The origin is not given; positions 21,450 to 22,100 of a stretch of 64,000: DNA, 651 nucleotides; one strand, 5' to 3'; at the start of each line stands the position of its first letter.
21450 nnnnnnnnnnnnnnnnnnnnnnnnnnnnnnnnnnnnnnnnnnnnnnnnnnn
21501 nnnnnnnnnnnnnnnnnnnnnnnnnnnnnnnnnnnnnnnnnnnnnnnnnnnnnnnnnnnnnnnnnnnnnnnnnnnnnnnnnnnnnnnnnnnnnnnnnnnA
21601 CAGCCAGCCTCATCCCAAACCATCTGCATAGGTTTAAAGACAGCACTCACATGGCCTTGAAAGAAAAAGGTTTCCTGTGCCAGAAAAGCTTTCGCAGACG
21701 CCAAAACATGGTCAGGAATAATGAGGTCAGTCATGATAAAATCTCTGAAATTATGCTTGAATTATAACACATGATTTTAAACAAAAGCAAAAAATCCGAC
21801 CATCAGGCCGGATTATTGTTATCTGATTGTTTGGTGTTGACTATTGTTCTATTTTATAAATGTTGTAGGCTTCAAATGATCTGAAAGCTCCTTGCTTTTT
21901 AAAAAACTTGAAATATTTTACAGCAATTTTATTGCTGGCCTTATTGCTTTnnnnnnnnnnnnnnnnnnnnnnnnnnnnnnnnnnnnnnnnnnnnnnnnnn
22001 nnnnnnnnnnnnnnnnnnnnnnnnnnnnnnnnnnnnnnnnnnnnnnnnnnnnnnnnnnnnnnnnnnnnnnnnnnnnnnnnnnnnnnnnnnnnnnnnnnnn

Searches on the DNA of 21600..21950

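Call 85: search_with_rna_model(model_id=R1, source=window, start=21600, end=21950, max_evalue=1, filters=off, show_alignments=1)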
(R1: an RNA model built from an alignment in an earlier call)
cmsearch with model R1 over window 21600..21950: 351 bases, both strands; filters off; matches with E-value up to 1: 4.
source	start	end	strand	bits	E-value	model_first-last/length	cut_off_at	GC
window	21737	21822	+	21.2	1.1e-05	1-113/113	no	0.29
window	21786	21841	-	6.9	0.063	1-113/113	no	0.41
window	21876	21920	-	3.7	0.43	1-113/113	no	0.24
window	21883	21932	+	2.8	0.74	1-113/113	no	0.24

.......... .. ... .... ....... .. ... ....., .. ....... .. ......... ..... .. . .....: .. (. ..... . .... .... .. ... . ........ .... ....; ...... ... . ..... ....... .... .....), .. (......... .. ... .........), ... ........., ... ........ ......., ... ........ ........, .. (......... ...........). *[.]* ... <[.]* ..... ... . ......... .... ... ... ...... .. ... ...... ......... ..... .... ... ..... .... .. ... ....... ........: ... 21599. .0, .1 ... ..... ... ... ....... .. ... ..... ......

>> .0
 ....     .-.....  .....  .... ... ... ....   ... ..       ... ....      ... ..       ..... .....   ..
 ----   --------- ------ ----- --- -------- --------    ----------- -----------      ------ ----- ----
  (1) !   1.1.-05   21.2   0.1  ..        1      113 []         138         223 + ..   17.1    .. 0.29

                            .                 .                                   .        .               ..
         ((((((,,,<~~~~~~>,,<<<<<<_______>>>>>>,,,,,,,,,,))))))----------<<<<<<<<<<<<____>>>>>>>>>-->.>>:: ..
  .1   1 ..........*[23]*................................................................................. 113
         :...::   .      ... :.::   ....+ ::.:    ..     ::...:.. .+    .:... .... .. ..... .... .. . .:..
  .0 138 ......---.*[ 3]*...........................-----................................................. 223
